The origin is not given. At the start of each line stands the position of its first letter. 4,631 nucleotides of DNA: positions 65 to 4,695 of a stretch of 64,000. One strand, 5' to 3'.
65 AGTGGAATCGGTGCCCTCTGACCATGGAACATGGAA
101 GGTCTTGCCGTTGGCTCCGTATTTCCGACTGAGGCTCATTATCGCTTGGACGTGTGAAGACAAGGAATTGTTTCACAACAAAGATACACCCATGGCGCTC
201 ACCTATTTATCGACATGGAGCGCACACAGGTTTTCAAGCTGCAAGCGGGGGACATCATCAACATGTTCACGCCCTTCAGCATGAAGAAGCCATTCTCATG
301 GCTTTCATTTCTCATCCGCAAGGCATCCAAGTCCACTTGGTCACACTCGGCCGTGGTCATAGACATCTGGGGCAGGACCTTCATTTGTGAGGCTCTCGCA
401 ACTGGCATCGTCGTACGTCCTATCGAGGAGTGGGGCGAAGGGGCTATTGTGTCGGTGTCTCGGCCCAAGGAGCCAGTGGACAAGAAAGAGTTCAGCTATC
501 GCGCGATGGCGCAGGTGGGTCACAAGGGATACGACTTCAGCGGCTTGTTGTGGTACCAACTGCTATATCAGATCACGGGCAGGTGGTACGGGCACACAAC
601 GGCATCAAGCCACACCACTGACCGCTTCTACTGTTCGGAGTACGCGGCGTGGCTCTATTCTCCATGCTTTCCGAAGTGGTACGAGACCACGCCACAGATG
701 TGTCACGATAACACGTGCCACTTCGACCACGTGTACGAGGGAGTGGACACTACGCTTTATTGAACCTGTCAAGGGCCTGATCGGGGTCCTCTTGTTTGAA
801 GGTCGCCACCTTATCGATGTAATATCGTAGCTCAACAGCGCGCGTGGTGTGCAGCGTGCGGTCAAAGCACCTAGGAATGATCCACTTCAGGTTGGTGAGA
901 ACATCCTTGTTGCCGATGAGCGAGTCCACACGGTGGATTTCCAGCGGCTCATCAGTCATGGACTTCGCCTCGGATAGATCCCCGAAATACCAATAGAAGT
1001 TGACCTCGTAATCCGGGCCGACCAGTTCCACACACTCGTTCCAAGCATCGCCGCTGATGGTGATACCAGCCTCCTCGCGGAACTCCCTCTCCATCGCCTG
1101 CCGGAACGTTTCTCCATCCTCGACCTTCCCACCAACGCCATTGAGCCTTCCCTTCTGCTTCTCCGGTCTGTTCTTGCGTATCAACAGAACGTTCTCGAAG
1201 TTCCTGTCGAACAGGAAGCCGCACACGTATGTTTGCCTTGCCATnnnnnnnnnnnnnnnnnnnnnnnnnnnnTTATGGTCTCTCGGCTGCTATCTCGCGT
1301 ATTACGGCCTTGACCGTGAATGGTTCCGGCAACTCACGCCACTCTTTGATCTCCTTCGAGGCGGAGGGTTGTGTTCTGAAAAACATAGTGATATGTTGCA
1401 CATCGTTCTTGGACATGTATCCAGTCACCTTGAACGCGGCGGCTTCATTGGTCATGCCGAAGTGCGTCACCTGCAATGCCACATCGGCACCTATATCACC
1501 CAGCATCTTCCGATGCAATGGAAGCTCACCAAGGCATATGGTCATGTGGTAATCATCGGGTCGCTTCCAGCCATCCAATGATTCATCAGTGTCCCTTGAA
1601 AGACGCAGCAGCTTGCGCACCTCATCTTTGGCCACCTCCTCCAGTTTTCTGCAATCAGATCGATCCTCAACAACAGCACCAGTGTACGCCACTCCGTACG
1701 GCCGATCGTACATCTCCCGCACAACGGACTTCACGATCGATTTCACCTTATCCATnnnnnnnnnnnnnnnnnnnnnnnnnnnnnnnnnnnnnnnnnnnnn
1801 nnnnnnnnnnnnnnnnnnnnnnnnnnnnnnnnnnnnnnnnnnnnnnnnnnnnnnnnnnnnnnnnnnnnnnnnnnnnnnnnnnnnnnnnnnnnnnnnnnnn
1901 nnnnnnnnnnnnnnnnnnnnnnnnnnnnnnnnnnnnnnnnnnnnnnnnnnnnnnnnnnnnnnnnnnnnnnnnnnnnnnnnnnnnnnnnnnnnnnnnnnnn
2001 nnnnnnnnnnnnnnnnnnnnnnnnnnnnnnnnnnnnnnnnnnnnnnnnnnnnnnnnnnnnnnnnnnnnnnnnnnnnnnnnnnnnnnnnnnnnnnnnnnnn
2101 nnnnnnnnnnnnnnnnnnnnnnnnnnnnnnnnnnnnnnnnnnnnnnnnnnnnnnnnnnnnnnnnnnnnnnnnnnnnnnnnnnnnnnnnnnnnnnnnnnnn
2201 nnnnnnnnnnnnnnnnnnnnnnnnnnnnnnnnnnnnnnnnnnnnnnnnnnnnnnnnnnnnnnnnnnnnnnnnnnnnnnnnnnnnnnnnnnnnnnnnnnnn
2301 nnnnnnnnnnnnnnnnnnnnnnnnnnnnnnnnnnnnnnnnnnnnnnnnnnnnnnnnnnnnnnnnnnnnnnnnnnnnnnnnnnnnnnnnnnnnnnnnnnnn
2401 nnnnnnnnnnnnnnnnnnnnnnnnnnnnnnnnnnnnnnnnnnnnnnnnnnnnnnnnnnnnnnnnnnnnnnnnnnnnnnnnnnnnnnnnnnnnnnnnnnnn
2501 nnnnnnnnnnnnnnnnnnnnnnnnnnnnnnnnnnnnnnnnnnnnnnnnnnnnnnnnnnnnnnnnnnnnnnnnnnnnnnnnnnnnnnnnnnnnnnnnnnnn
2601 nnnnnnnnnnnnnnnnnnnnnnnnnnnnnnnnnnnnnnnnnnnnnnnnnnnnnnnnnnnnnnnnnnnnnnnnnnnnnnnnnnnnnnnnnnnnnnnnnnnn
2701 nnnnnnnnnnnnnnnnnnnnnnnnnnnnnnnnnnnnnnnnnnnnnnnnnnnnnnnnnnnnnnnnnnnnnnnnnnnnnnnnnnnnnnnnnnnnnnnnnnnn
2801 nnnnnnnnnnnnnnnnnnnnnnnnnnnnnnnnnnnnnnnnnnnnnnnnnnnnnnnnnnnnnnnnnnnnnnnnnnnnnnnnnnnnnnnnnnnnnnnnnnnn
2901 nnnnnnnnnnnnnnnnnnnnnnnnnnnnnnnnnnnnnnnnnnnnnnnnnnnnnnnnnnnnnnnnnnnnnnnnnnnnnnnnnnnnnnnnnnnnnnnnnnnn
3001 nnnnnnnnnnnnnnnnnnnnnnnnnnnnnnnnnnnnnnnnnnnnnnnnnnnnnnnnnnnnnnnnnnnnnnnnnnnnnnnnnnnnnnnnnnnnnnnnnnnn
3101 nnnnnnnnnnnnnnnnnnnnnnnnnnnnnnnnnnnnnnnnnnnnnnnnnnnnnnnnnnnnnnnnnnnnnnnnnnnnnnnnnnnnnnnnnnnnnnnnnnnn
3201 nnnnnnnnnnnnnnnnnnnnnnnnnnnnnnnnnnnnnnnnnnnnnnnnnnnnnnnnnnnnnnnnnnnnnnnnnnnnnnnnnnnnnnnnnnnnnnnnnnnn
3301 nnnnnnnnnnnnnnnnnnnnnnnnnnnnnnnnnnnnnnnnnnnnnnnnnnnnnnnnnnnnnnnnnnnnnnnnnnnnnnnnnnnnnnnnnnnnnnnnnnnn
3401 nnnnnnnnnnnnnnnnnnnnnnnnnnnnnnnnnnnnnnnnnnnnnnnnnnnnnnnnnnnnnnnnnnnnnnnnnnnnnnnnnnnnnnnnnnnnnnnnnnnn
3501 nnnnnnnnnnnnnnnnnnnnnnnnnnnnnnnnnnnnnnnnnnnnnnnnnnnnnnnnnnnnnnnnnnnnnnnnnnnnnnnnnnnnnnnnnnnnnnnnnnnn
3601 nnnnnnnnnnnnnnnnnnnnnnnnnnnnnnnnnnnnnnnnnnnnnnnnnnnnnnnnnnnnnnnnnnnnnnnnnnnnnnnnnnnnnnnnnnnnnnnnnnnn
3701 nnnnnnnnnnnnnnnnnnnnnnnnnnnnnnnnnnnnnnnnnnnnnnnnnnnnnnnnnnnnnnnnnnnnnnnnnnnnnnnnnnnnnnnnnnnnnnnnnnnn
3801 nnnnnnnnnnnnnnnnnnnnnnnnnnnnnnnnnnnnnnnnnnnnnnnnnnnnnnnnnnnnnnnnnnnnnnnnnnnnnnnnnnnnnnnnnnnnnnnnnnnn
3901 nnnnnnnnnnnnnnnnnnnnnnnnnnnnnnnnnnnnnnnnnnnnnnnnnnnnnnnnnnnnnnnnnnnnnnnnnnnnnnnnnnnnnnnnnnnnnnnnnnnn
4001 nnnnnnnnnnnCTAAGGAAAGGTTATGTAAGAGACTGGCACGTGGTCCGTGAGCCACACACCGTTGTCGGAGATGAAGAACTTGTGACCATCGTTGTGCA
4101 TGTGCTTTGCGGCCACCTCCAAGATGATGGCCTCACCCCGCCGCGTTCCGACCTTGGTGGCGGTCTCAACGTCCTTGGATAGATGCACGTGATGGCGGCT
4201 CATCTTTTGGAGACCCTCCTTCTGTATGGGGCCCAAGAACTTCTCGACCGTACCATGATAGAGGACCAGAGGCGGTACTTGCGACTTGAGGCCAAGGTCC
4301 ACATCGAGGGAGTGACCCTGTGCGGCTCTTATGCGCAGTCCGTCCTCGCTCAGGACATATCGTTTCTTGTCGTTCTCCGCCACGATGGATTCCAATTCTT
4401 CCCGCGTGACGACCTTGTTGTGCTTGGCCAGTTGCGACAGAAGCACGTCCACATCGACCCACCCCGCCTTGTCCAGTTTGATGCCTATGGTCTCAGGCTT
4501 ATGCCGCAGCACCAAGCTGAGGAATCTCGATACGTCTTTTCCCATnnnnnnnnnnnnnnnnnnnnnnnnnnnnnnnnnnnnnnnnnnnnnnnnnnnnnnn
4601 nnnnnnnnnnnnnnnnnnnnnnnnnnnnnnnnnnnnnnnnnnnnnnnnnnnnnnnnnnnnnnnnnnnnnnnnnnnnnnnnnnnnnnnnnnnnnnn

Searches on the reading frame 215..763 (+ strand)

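Call 63: search_protein_families(library=pfam, proteins=[window:215-763:+], max_evalue=0.01)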
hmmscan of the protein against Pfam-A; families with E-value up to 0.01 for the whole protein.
window:215-763:+ (182 aa): 1 family
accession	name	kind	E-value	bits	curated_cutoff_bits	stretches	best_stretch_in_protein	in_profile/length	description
PF05708.18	Peptidase_C92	-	4e-05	24.2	27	0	9-108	2-98/166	Permuted papain-like amidase enzyme, YaeF/YiiX, C92 family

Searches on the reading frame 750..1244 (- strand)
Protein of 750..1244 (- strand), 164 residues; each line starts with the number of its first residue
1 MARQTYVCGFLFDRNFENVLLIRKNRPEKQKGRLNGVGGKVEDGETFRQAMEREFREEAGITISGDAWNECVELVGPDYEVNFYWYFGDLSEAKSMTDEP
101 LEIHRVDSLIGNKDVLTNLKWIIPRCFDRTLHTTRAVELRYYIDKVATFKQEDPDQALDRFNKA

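Call 18: search_protein_families(library=pfam, proteins=[window:750-1244:-], max_evalue=0.01)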
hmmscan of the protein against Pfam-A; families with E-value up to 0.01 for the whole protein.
window:750-1244:- (164 aa): 1 family
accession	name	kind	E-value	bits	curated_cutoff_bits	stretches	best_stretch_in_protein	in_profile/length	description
PF00293.34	NUDIX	-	1.1e-11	45.3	21.1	1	4-65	3-67/134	NUDIX domain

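Call 73: search_protein_families(library=ncbifam, proteins=[window:750-1244:-], max_evalue=0.01)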
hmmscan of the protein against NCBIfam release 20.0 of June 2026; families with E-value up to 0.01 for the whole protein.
window:750-1244:- (164 aa): 10 families
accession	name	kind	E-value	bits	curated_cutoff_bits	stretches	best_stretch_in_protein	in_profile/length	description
NF006530.0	PRK08999.1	equivalog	3.6e-09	36.1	245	1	11-81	13-82/315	Nudix family hydrolase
NF008044.0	PRK10776.1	equivalog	2.6e-08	33.8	148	1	18-90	17-89/130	8-oxo-dGTP diphosphatase MutT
TIGR00586.1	mutt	equivalog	3e-08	33.7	97.9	1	15-98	15-98/129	8-oxo-dGTP diphosphatase MutT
NF007834.0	PRK10546.1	equivalog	7.7e-07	29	156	1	17-63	15-61/135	pyrimidine (deoxy)nucleoside triphosphate diphosphatase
NF001299.0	PRK00241.1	equivalog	0.00012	21.7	158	1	17-64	146-191/263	NAD(+) diphosphatase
TIGR02705.1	nudix_YtkD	equivalog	0.00031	20.3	154.4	1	35-63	48-76/156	RNA deprotection pyrophosphohydrolase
NF008736.0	PRK11762.1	equivalog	0.00088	18.8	169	1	17-104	59-147/186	ADP compounds hydrolase NudE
NF006961.0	PRK09438.1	equivalog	0.0013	18.2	103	1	14-65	18-65/151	dihydroneopterin triphosphate diphosphatase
NF001937.0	PRK00714.1-4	equivalog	0.0036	16.9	139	0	39-62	38-61/161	RNA pyrophosphohydrolase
NF012016.0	PRK15472.1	equivalog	0.008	15.9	95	0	29-61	28-60/141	nucleoside triphosphatase NudI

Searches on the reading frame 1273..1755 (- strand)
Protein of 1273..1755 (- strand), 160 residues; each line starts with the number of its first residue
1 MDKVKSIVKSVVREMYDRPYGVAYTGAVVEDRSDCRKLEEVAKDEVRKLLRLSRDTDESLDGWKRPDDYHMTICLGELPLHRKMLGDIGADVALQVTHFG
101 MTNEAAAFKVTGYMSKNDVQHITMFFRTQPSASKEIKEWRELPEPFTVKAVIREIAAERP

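Call 18: search_protein_families(library=pfam, proteins=[window:1273-1755:-], max_evalue=0.01)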
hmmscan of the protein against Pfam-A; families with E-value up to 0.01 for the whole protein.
window:1273-1755:- (160 aa): 0 families

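Call 39: search_protein_families(library=phrogs, proteins=[window:1273-1755:-], max_evalue=0.001)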
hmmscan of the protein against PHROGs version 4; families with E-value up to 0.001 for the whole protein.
window:1273-1755:- (160 aa): 0 families

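Call 44: search_solved_structures(query=window:1273-1755:-, max_evalue=10, show_alignments=1)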
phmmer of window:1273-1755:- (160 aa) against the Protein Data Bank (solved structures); distinct sequences matched with E-value up to 10: 1.
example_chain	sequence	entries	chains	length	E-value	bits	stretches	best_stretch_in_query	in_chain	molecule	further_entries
5xy3_g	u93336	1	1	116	1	12.5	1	15-48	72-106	Ribosomal protein L34e, putative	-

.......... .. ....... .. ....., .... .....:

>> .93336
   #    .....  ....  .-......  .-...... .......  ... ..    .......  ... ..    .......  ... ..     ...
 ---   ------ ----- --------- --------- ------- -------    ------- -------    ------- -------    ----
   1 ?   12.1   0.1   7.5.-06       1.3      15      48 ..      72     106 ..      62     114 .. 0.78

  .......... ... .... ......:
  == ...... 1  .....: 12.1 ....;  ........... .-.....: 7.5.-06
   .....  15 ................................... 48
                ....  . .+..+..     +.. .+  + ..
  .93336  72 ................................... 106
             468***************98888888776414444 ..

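Call 73: search_protein_families(library=ncbifam, proteins=[window:1273-1755:-], max_evalue=0.01)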
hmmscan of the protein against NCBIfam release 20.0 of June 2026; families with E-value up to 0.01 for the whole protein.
window:1273-1755:- (160 aa): 0 families

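Call 74: find_homologous_proteins(query=window:1273-1755:-, max_evalue=0.001)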
Query window:1273-1755:- (160 aa): 25 proteins with E <= 0.001 among 75 candidates.
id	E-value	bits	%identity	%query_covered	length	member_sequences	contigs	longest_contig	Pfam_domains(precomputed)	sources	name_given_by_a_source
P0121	2.7e-98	344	97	100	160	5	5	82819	-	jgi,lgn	jgi:hypothetical protein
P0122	2.8e-64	234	74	88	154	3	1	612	-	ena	-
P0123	3.1e-54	201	58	100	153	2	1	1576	-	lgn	-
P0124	2.5e-53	198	59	98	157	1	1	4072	-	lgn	-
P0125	1.6e-52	195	57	100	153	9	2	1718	-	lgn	-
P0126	3.5e-51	191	55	98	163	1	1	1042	-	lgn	-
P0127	1.4e-50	189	57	100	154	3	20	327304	-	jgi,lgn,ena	jgi:hypothetical protein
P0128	1.6e-50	189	59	100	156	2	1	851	-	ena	-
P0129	1.7e-50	189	60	100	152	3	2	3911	-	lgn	-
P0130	2.2e-50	188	62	94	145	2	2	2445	-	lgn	-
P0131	3.0e-50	188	56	100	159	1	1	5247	-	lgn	-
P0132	5.1e-50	187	57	99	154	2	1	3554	-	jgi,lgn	jgi:hypothetical protein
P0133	9.9e-50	186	60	94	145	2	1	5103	-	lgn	-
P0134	1.2e-49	186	58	99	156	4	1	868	-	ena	-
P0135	2.6e-49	185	58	99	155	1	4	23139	-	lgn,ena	-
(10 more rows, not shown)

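Call 77: find_encoding_contigs(protein=P0127, flank=10000, max_places=1)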
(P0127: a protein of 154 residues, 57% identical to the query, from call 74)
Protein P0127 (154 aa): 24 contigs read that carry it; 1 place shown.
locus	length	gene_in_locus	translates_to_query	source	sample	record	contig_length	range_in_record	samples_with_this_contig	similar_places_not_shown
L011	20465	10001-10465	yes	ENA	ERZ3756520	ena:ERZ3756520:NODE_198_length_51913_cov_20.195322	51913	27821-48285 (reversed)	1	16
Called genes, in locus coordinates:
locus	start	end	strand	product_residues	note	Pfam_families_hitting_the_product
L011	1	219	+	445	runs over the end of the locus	PF14284:PcfJ (weak)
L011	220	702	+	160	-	-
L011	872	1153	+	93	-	-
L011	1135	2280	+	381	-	PF01068:DNA_ligase_A_M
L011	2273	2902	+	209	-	-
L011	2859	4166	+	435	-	-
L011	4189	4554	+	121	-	-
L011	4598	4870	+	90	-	-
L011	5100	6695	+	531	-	PF01645:Glu_synthase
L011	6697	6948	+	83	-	-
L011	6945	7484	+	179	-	PF01885:PTS_2-RNA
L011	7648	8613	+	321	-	-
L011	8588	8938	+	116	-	-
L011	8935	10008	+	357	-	-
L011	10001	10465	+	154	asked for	-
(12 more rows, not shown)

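Call 78: predict_structure(alignment_id=A2)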
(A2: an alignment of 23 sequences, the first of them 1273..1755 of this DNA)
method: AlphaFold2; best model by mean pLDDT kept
length: 160 residues; sequences in the alignment: 23
mean_pLDDT: 77.9   pTM: 0.72
mean pLDDT of the five models: 77.9, 75.9, 75.3, 74.2, 72.3
residues with pLDDT >= 90: 65; 70-90: 43; 50-70: 27; < 50: 25
segments of 3 or more residues with pLDDT < 50: 10-21, 75-85
pLDDT, mean of each block of 10 residues (from residue 1): 56 47 77 96 92 73 88 55 60 93 94 70 91 91 96 68
secondary structure, 60 per line:
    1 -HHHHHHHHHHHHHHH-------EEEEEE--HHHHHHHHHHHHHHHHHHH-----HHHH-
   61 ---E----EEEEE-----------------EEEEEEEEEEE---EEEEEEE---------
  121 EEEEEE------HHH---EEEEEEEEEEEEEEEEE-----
elements in order: H2-16 E24-29 H32-50 H56-59 E69-73 E91-101 E105-111 E121-126 E139-155

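Call 80: fold_search(model_id=the predicted structure, library=pdb)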
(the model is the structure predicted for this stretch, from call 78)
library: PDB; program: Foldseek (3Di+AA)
matches with E <= 10: 945; with E <= 0.001: 32
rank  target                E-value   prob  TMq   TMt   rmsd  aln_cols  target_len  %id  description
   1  4wda                  7.7e-05  1.00  0.56  0.44   5.6       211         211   12  Catalytic domain of mouse 2',3'-cyclic nucleotide 3'- phosphodiesterase, with mutation P296G, complexed with 2'-AMP (released 2015-09-23)
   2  4wc9                  1.2e-04  1.00  0.52  0.42   6.7       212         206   12  Catalytic domain of mouse 2',3'-cyclic nucleotide 3'- phosphodiesterase, with mutation F235L (released 2015-09-23)
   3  4wcb                  1.6e-04  1.00  0.55  0.43   6.9       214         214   14  Catalytic domain of mouse 2',3'-cyclic nucleotide 3'- phosphodiesterase, with mutation H309Q (released 2015-09-23)
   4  4wdg                  1.7e-04  1.00  0.56  0.43   6.3       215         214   14  Catalytic domain of mouse 2',3'-cyclic nucleotide 3'- phosphodiesterase, with mutation V321A, complexed with 2',5'-ADP (released 2015-09-23)
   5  3zbs                  1.9e-04  1.00  0.54  0.43   6.1       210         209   14  Catalytic domain of mouse 2',3'-cyclic nucleotide 3'- phosphodiesterase, with mutation V321A, crystallized with 2'-AMPS (released 2013-07-10)
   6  4wdf                  2.7e-04  1.00  0.56  0.44   6.2       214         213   12  Catalytic domain of mouse 2',3'-cyclic nucleotide 3'- phosphodiesterase, with mutation V321A, complexed with 2',5'-ADP (released 2015-09-23)
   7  4wbi                  2.7e-04  1.00  0.55  0.44   6.4       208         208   12  Catalytic domain of mouse 2',3'-cyclic nucleotide 3'- phosphodiesterase, with mutations H230Q and H309Q (released 2015-09-23)
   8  9etj_A                2.8e-04  1.00  0.55  0.45   6.5       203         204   15  Mouse CNPase catalytic domain with nanobody 10E (released 2024-12-11)
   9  2ype                  2.8e-04  1.00  0.50  0.39   7.3       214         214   14  Catalytic domain of mouse 2',3'-cyclic nucleotide 3'- phosphodiesterase, with mutation H309S, crystallized with 2',3'- c (released 2013-07-10)
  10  9etj_B                3.0e-04  1.00  0.56  0.45   6.3       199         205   12  Mouse CNPase catalytic domain with nanobody 10E (released 2024-12-11)
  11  4wde_B                3.0e-04  1.00  0.54  0.43   6.3       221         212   14  Catalytic domain of mouse 2',3'-cyclic nucleotide 3'- phosphodiesterase, with mutation T311A (released 2015-09-23)
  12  3zbr_A                3.2e-04  1.00  0.55  0.43   6.6       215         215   14  Catalytic domain of mouse 2',3'-cyclic nucleotide 3'- phosphodiesterase, with mutation H230S, crystallized with NADP (released 2013-07-10)
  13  2yq9                  3.2e-04  1.00  0.53  0.42   6.4       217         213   13  Catalytic domain of mouse 2',3'-cyclic nucleotide 3'- phosphodiesterase, with mutation V321A, crystallized with 2'-AMP (released 2013-07-10)
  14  2yoz                  3.5e-04  1.00  0.56  0.45   5.7       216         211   13  Catalytic domain of mouse 2',3'-cyclic nucleotide 3'- phosphodiesterase, crystallized with 2'-AMPS (released 2013-07-10)
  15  2ypc                  3.7e-04  1.00  0.48  0.38   9.5       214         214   14  Catalytic domain of mouse 2',3'-cyclic nucleotide 3'- phosphodiesterase, with mutation H309S, crystallized with 2',3-(SP (released 2013-07-10)
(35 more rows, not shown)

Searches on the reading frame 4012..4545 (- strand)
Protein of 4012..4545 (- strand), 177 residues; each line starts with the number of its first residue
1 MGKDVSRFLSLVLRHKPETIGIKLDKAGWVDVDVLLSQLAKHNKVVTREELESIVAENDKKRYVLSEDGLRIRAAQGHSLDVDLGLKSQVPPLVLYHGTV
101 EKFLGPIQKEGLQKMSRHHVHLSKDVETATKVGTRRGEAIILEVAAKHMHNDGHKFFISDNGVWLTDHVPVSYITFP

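Call 18: search_protein_families(library=pfam, proteins=[window:4012-4545:-], max_evalue=0.01)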
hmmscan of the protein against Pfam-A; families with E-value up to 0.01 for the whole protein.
window:4012-4545:- (177 aa): 1 family
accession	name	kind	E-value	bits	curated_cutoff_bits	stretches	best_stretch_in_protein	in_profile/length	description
PF01885.22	PTS_2-RNA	-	7.1e-52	176.5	26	1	4-167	5-176/177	RNA 2'-phosphotransferase, Tpt1 / KptA family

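Call 28: search_dna_similar(query=window:4012-4545:-, collection=phages, mode=protein, max_rows=40)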
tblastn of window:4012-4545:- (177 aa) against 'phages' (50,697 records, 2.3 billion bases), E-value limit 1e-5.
Records with a match: 98; places in all: 98; records where one place covers at least 80% of the query: 97.
Best place of each record, by identity: <60% 98.
By first word of the organism name: Erwinia 61; Dickeya 8; Klebsiella 7; Serratia 6; Clostridioides 4; Bacillus 3; Clostridium 2; Listeria 2; Peptoclostridium 1; Yersinia 1; and 3 more.
By host as written in the record: Erwinia amylovora 53; Klebsiella pneumoniae 9; Dickeya solani MK10 6; Clostridioides difficile 3; - 3; Clostridium difficile 2; Erwinia amylovora strain phiEa100 ATCC 29780 2; Erwinia amylovora 1/79 2; and 13 more.
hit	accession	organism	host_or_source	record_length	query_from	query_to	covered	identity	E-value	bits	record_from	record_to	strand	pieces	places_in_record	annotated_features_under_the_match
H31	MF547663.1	Clostridioides phage LIBA2945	Clostridioides difficile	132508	5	174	96%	47.6%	3e-48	172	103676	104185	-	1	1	RNA 2'-phosphotransferase-like protein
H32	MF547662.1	Clostridioides phage LIBA6276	Clostridioides difficile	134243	5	174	96%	47.6%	3e-48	172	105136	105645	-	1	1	RNA 2'-phosphotransferase-like protein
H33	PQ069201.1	Bacillus phage C30-3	Bacillus sp. C30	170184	5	175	97%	47.4%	3e-43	158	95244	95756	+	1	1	record has no annotation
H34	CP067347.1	Clostridioides phage ES-S-0107-01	Clostridioides sp. ES-S-0107-01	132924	4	174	97%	46.8%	9e-49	174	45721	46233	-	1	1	record has no annotation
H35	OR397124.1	Clostridioides phage AR1086-1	Clostridioides difficile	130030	5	174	96%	46.5%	3e-47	169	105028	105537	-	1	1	kptA: putative RNA 2'-phosphotransferase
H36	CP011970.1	Peptoclostridium phage phiCDIF1296T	Peptoclostridium difficile strain ...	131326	5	174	96%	46.5%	4e-47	169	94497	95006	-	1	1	putative RNA 2'-phosphotransferase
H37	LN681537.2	Clostridium phage phiCD211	Clostridium difficile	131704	5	174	96%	46.5%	4e-47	169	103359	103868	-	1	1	kptA: RNA 2'-phosphotransferase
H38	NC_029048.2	Clostridium phage phiCD211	Clostridium difficile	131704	5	174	96%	46.5%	4e-47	169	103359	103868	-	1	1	kptA: RNA 2'-phosphotransferase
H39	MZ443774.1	Erwinia phage pEa_SNUABM_32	Erwinia amylovora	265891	1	174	98%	45.1%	1e-39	148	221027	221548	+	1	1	hypothetical protein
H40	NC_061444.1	Erwinia phage pEa_SNUABM_32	Erwinia amylovora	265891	1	174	98%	45.1%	1e-39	148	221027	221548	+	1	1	RNA 2'-phosphotransferase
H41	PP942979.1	Erwinia phage phB78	Erwinia amylovora Ea102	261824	1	174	98%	44.6%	6e-39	145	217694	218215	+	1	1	RNA 2'-phosphotransferase | hypothetical protein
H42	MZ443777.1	Erwinia phage pEa_SNUABM_17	Erwinia amylovora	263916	1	174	98%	44.6%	1e-38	144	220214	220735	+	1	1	hypothetical protein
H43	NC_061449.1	Erwinia phage pEa_SNUABM_17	Erwinia amylovora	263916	1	174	98%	44.6%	1e-38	144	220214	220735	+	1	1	RNA 2'-phosphotransferase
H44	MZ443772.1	Erwinia phage pEa_SNUABM_23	Erwinia amylovora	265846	1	174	98%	44.0%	1e-38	144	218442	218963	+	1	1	hypothetical protein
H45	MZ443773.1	Erwinia phage pEa_SNUABM_31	Erwinia amylovora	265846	1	174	98%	44.0%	1e-38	144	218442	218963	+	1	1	hypothetical protein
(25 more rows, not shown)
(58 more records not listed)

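Call 73: search_protein_families(library=ncbifam, proteins=[window:4012-4545:-], max_evalue=0.01)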
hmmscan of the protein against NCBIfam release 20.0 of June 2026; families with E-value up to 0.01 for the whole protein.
window:4012-4545:- (177 aa): 4 families
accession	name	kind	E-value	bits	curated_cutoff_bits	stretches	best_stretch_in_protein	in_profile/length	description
NF002014.0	PRK00819.1-4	equivalog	2.2e-80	268.8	239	1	3-175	7-179/182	RNA 2'-phosphotransferase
NF002013.0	PRK00819.1-2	equivalog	2.8e-59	199.7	231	1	3-175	8-179/183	RNA 2'-phosphotransferase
NF002012.0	PRK00819.1-1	equivalog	4.2e-51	173.4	233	1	4-174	11-182/184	RNA 2'-phosphotransferase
NF002015.0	PRK00819.1-5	equivalog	2.5e-34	118.7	279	1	5-175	37-205/210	RNA 2'-phosphotransferase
